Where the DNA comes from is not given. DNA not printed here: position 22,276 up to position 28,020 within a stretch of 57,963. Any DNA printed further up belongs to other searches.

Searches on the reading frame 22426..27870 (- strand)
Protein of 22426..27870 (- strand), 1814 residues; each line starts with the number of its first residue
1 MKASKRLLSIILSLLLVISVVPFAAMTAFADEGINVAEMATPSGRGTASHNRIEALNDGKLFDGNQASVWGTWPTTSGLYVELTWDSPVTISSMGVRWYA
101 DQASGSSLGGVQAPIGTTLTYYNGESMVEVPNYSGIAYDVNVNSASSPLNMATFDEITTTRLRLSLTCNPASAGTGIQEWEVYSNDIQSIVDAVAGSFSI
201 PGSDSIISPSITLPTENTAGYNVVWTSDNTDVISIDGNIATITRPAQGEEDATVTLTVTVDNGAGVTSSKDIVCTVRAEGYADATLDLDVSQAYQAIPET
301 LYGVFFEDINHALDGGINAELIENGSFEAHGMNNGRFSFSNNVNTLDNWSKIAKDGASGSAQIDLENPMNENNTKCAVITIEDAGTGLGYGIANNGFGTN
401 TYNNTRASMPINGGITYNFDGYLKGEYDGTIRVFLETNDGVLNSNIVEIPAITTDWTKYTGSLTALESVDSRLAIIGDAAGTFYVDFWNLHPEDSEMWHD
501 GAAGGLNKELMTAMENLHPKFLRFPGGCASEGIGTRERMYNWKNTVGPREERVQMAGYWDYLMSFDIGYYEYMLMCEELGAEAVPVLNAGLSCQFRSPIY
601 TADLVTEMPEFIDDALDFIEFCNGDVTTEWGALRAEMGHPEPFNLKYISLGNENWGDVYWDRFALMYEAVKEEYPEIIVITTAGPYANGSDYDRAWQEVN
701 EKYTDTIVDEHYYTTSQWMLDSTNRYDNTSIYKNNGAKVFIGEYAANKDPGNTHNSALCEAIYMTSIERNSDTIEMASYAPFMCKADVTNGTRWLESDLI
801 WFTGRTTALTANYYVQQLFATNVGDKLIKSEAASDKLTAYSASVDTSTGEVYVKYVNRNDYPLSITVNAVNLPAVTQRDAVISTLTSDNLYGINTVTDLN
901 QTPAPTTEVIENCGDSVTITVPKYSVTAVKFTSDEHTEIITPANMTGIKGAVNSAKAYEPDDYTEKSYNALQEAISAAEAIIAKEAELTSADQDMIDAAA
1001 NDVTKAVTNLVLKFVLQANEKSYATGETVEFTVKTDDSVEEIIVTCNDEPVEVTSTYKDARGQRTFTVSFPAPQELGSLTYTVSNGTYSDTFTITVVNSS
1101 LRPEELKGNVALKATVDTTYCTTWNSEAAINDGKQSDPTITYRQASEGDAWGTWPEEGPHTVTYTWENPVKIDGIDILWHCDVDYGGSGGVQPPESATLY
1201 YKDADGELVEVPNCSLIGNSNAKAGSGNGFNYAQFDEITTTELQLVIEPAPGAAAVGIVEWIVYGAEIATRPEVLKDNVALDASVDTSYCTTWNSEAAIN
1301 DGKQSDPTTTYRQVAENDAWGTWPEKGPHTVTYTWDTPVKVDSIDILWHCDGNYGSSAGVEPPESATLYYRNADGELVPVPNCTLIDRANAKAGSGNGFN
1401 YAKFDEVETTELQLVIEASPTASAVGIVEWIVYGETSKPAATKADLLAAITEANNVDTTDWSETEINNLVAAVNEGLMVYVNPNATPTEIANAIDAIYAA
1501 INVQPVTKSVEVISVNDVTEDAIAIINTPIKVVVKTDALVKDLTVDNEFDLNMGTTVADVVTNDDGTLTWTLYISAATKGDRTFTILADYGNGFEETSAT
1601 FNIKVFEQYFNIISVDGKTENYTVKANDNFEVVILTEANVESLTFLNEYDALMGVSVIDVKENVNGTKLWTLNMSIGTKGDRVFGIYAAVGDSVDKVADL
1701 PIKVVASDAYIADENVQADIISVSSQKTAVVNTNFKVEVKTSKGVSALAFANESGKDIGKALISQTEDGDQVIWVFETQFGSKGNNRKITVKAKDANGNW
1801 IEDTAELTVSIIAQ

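Call 15: search_protein_families(library=pfam, proteins=[window:22426-27870:-])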
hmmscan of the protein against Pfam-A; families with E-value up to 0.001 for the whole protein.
window:22426-27870:- (1814 aa): 6 families
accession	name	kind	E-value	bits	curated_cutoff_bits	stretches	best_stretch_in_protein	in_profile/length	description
PF22848.2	ASD1_dom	-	6.5e-65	219.5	22.2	1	514-745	3-239/239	Alpha-L-arabinofuranosidase 1 domain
PF06964.18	Alpha-L-AF_C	-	1.2e-20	74.8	27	1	743-925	2-165/165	Alpha-L-arabinofuranosidase C-terminal domain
PF20578.4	aBig_2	-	8e-14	51.7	27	1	206-278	20-88/89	Atrophied bacterial Ig domain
PF07554.19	FIVAR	-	1.9e-08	35.3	29.2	1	945-1010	2-70/71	FIVAR domain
PF00754.31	F5_F8_type_C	-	8.8e-05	23.1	28.2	0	1291-1355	10-60/127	F5/8 type C domain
PF24135.1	DUF7402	-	0.00088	19.8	27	0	35-134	1-93/133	Domain of unknown function (DUF7402)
